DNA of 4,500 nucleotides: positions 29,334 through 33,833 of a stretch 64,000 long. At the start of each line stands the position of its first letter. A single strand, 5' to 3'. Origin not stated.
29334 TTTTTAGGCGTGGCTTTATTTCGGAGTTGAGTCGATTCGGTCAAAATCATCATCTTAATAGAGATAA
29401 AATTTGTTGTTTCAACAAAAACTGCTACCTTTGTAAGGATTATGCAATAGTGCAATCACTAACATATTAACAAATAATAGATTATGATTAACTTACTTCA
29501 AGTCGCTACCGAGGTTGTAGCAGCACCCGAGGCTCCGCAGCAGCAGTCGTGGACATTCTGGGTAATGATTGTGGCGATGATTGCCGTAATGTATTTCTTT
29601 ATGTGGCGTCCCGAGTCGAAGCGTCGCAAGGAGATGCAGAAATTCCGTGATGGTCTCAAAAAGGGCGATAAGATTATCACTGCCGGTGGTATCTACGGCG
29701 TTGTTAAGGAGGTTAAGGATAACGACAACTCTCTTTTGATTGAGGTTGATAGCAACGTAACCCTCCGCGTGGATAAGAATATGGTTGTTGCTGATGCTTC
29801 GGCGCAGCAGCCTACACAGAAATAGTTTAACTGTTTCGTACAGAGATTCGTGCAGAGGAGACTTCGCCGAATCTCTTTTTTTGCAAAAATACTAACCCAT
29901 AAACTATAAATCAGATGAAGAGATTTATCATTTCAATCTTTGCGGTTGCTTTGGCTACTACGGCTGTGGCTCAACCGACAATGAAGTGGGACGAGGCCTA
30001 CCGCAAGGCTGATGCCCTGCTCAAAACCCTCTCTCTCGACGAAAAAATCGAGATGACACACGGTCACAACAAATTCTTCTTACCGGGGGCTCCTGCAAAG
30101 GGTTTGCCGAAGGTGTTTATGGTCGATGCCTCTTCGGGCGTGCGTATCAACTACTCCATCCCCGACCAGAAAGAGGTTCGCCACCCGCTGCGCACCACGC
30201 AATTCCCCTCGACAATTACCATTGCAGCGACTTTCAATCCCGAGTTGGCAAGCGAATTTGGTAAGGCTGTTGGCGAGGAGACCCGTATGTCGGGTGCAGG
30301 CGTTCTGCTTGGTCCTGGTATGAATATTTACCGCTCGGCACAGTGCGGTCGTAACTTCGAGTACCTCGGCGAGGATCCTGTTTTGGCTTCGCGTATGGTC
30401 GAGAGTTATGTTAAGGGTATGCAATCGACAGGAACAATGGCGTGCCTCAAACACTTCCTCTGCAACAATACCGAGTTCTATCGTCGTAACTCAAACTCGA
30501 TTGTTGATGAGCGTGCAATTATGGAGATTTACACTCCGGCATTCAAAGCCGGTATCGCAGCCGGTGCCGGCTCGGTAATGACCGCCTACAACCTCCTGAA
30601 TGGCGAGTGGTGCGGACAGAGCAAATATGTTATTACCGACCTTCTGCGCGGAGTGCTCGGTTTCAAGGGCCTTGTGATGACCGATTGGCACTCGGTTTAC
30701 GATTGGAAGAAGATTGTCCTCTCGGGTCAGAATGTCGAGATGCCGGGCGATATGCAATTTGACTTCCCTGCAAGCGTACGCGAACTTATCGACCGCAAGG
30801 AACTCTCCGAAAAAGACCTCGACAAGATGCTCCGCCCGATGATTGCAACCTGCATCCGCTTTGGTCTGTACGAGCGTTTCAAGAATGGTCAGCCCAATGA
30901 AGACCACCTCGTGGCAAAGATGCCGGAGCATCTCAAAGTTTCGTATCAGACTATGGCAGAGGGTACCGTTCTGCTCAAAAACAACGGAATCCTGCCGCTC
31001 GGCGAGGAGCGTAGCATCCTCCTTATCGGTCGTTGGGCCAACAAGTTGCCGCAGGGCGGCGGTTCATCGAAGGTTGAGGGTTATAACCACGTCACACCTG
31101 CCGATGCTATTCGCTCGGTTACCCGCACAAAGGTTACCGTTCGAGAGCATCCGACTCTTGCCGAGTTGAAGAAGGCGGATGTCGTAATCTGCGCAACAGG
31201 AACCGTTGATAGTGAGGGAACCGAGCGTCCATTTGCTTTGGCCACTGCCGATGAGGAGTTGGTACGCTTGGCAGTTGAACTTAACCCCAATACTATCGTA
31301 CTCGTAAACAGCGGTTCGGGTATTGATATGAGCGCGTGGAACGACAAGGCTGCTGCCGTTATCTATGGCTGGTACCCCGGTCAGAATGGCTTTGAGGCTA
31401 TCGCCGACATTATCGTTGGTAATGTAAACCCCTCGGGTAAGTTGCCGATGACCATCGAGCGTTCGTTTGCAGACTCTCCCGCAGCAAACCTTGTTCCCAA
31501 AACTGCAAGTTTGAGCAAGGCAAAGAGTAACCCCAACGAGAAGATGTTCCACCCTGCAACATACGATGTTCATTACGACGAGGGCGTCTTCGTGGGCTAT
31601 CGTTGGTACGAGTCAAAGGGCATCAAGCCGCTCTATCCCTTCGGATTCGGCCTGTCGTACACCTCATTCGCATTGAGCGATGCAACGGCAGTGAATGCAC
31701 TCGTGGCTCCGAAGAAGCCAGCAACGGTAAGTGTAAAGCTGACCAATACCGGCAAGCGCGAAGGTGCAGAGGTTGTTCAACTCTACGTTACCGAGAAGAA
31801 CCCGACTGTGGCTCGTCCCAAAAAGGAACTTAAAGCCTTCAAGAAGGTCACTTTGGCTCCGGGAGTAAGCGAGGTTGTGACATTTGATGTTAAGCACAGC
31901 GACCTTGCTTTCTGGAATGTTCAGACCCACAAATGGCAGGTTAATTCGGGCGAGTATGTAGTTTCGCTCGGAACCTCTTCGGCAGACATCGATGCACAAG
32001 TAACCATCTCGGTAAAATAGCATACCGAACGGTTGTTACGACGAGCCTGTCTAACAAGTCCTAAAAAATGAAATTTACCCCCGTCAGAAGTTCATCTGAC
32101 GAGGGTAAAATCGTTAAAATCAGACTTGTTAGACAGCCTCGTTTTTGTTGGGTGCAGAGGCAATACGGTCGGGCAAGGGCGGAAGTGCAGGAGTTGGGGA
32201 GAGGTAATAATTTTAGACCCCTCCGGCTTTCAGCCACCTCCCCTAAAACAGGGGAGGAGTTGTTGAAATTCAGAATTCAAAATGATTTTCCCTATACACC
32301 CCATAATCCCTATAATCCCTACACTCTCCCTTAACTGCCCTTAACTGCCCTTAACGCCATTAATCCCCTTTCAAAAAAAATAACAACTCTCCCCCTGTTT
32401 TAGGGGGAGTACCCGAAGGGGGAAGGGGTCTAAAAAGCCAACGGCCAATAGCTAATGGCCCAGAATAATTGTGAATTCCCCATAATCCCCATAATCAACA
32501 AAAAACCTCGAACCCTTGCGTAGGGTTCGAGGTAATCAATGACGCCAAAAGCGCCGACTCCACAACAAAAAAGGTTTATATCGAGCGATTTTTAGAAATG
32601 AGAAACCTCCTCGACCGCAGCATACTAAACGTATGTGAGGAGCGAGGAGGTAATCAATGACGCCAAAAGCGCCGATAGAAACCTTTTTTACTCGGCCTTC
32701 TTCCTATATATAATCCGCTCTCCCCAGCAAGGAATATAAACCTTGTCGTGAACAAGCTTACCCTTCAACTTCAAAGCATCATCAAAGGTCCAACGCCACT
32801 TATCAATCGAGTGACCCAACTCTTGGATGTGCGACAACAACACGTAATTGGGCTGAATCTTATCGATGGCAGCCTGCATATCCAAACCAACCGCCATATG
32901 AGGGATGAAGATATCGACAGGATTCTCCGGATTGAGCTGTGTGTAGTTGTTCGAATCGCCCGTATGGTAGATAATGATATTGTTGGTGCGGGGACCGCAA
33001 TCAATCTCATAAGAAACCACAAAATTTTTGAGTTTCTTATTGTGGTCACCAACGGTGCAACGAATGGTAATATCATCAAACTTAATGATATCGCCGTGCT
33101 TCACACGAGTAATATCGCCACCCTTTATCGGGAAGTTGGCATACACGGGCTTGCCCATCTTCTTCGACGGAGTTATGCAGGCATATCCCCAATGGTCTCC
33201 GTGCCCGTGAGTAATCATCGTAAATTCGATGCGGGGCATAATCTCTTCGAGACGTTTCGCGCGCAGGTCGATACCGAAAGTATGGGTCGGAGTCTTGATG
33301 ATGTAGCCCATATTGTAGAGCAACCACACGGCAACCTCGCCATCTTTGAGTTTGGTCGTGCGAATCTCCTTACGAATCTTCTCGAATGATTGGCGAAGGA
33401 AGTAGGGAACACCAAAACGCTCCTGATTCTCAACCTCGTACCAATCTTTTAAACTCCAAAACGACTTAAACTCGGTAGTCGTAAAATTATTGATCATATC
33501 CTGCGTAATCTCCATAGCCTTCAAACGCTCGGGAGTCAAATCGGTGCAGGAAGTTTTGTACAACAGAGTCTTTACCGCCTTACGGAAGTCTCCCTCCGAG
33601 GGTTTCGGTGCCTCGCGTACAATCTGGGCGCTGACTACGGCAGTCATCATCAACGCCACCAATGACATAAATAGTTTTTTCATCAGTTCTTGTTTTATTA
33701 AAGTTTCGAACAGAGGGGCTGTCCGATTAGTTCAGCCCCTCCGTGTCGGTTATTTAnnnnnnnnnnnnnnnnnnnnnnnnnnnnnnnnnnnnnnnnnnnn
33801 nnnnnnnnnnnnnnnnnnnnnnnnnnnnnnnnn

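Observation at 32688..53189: SusC/SusD locus with phosphoesterases instead of glycosidases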

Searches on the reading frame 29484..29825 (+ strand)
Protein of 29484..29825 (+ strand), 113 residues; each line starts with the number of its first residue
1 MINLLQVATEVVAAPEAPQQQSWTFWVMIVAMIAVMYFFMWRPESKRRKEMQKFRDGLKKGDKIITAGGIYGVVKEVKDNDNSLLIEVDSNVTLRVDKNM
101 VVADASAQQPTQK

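Call 6: search_protein_families(library=pfam, proteins=[window:29484-29825:+], max_evalue=0.001)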
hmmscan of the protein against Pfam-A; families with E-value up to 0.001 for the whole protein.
window:29484-29825:+ (113 aa): 1 family
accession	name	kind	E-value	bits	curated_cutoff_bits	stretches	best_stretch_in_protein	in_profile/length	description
PF02699.20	YajC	-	4.8e-28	97.3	28.2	1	26-102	3-77/78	Preprotein translocase subunit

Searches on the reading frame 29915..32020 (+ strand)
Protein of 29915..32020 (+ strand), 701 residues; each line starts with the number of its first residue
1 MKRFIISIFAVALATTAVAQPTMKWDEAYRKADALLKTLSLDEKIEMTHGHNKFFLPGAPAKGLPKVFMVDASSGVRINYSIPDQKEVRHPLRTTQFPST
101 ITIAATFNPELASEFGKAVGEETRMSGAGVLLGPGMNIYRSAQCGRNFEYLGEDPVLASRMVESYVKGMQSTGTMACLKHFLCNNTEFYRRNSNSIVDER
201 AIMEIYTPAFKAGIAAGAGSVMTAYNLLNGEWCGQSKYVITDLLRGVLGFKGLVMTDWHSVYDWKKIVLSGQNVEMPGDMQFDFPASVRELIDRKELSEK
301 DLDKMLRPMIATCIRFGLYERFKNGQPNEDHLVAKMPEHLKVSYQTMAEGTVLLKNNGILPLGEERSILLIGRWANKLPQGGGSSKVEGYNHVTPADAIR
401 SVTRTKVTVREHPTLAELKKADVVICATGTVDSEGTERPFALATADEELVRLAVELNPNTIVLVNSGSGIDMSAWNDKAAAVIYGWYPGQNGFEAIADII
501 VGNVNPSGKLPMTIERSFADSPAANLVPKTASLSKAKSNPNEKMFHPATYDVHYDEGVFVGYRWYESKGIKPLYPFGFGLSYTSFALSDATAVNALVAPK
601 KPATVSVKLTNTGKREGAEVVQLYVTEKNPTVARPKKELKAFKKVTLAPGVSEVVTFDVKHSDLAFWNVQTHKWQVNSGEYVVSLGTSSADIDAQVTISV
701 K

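Call 6: search_protein_families(library=pfam, proteins=[window:29915-32020:+], max_evalue=0.001)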
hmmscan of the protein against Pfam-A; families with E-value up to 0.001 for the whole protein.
window:29915-32020:+ (701 aa): 3 families
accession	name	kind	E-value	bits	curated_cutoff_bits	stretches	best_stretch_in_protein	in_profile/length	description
PF01915.27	Glyco_hydro_3_C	-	1.6e-45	155.9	31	1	351-562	1-200/200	Glycosyl hydrolase family 3 C-terminal domain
PF00933.27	Glyco_hydro_3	-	2.3e-32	113.2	27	1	93-266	80-260/316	Glycosyl hydrolase family 3 N terminal domain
PF14310.12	Fn3-like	-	8.6e-26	90.3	25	1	619-689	1-71/71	Fibronectin type III-like domain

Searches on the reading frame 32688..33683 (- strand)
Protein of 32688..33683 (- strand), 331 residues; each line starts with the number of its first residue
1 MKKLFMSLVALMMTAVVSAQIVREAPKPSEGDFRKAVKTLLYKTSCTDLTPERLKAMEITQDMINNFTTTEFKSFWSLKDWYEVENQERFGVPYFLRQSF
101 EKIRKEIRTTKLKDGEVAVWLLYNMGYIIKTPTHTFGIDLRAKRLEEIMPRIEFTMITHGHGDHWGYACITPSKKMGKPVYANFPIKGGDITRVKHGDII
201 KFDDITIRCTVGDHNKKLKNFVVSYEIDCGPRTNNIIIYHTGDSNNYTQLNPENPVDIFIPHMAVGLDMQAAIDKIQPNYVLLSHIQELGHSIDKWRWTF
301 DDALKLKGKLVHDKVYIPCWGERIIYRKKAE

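Call 3: search_protein_families(library=pfam, proteins=[window:32688-33683:-], max_evalue=0.01)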
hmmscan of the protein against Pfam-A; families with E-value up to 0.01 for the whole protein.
window:32688-33683:- (331 aa): 1 family
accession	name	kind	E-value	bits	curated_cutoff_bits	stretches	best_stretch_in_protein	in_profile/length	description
PF12706.13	Lactamase_B_2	-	0.00078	19.5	27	1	145-248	24-147/200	Beta-lactamase superfamily domain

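Call 4: search_protein_families(library=ncbifam, proteins=[window:32688-33683:-], max_evalue=0.01)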
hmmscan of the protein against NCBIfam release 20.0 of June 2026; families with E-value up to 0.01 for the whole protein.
window:32688-33683:- (331 aa): 1 family
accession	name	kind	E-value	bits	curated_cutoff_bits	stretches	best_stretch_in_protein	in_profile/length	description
NF001911.0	PRK00685.1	equivalog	0.00013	21.5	144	1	151-247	40-147/228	metal-dependent hydrolase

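Call 25: search_solved_structures(query=window:32688-33683:-, max_evalue=1, show_alignments=2)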
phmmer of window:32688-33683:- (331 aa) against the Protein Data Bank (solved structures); distinct sequences matched with E-value up to 1: 6.
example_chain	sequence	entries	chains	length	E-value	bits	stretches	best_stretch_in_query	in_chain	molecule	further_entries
3x2y_A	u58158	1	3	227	0.00043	22.5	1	145-218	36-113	UPF0173 metal-dependent hydrolase TM_1162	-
3x2z_A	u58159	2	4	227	0.00043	22.5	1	147-218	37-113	UPF0173 metal-dependent hydrolase TM_1162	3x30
3x2x_A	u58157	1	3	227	0.0098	18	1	147-218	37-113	UPF0173 metal-dependent hydrolase TM_1162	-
7e3v_A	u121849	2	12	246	0.12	14.4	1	151-261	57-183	UPF0173 metal-dependent hydrolase C7P97_11315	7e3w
4xwt_A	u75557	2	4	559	0.46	12.5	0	131-222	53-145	DR2417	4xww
3kl7_A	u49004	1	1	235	0.48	12.5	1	113-184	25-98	Putative metal-dependent hydrolase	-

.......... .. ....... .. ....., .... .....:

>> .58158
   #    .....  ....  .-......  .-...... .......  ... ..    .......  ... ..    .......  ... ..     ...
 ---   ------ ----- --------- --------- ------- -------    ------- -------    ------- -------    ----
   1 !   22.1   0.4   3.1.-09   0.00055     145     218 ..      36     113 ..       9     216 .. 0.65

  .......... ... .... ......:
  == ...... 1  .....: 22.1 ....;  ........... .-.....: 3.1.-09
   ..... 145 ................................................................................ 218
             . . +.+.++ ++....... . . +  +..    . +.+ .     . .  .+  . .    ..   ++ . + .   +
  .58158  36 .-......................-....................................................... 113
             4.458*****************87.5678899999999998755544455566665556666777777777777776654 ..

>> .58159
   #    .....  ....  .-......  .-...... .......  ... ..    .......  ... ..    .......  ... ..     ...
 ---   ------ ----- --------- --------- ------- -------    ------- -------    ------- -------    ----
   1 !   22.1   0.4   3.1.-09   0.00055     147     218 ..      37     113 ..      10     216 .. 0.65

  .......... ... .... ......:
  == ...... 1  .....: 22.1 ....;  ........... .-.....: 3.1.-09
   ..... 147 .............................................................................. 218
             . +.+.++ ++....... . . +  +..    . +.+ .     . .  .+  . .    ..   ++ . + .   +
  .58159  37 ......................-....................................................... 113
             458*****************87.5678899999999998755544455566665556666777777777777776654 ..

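Call 83: search_solved_structures(query=A6, max_evalue=1)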
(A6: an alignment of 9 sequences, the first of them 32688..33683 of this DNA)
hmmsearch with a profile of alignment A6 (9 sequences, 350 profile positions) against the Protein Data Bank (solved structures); distinct sequences matched with E-value up to 1: 13.
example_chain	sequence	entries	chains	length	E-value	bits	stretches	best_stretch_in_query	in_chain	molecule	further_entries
3kl7_A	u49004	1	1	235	0.0016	20.6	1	152-215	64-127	Putative metal-dependent hydrolase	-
4loa_A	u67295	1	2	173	0.0061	18.7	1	58-165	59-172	De-novo design amidase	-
3rpc_A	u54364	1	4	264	0.015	17.4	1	147-228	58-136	possible metal-dependent hydrolase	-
3x2z_A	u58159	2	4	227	0.02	17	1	152-190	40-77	UPF0173 metal-dependent hydrolase TM_1162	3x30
3x2y_A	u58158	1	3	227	0.021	17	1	152-190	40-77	UPF0173 metal-dependent hydrolase TM_1162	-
1via_A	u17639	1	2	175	0.041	16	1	63-168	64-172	shikimate kinase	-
6brm_A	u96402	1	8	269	0.2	13.7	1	153-228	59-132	Putative metal-dependent isothiocyanate hydrolase SaxA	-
4ysk_A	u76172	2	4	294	0.25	13.4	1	144-185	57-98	Beta-lactamase domain protein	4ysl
5fmf_K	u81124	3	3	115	0.26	13.3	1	148-201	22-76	DNA-DIRECTED RNA POLYMERASE II SUBUNIT RPB11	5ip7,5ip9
1i3q_K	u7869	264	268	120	0.28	13.2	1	148-201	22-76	DNA-DIRECTED RNA POLYMERASE II 13.6KD POLYPEPTIDE | DNA-directed RNA polymerase II, chain RPB11 | DNA-DIRECTED RNA POLYMERASE II 13.6 KD POLYPEPTIDE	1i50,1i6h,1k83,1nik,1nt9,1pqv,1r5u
3x2x_A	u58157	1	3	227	0.48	12.5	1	152-190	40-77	UPF0173 metal-dependent hydrolase TM_1162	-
9xzy_H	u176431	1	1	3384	0.64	12.1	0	135-172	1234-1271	GATOR1 complex protein DEPDC5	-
3h0g_K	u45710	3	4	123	0.87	11.6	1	155-203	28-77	DNA-directed RNA polymerase II subunit RPB11 | RNA polymerase II subunit Rpb11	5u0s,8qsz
